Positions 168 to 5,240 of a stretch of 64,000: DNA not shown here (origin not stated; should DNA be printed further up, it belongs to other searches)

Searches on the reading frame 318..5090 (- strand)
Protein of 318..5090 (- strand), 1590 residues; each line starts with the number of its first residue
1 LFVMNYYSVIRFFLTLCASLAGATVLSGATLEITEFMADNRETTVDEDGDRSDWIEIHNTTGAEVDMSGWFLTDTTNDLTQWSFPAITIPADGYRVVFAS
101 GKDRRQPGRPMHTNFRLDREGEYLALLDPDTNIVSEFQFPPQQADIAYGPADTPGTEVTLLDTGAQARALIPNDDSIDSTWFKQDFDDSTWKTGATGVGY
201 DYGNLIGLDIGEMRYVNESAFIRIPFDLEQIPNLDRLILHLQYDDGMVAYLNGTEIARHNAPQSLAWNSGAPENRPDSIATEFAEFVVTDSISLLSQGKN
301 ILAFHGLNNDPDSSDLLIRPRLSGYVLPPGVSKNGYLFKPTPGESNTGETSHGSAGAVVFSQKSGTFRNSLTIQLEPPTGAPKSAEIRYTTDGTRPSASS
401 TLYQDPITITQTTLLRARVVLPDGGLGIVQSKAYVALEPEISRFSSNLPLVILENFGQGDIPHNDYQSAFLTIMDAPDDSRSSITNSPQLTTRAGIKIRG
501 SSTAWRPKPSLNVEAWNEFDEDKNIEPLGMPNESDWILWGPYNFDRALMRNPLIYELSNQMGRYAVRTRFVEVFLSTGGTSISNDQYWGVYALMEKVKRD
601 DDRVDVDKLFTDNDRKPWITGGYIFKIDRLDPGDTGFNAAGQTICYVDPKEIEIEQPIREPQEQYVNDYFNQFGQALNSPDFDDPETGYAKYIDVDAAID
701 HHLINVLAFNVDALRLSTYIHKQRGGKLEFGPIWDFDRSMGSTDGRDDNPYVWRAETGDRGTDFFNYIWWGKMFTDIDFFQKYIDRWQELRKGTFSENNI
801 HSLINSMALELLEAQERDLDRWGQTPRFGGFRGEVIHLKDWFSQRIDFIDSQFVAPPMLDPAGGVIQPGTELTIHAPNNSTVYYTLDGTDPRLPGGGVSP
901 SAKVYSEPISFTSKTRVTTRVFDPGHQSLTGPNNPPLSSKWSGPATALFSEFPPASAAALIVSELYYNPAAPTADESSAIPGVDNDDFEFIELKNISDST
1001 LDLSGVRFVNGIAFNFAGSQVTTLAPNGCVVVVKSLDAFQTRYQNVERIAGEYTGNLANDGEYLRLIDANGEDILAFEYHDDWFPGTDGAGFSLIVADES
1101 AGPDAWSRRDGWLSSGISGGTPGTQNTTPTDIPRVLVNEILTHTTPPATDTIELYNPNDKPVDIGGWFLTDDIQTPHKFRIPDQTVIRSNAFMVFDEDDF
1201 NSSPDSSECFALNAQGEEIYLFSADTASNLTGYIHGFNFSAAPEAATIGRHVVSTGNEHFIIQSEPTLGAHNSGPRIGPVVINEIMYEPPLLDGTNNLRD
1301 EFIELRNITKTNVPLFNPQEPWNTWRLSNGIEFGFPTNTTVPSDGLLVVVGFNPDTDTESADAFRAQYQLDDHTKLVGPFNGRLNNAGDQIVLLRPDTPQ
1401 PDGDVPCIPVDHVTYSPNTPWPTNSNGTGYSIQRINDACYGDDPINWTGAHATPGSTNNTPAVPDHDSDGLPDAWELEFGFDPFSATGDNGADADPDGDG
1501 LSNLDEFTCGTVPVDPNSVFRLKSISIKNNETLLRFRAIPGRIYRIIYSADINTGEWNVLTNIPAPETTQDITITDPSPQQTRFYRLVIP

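Call 47: search_protein_families(library=pfam, proteins=[window:318-5090:-], max_evalue=0.00001)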
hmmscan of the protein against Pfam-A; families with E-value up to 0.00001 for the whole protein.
window:318-5090:- (1590 aa): 4 families
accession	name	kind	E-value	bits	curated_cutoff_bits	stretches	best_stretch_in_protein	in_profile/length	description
PF00932.25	LTD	-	7.9e-50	168.2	34.3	3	29-138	6-106/109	Lamin Tail Domain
PF08757.17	CotH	-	1e-48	167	23.8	1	496-848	1-321/322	CotH kinase protein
PF13290.12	CHB_HEX_C_1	-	6.5e-23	80.9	22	2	363-423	2-59/67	Chitobiase/beta-hexosaminidase C-terminal domain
PF13287.12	Fn3_assoc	-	9e-22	77.4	23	2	383-434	8-59/59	Fn3 associated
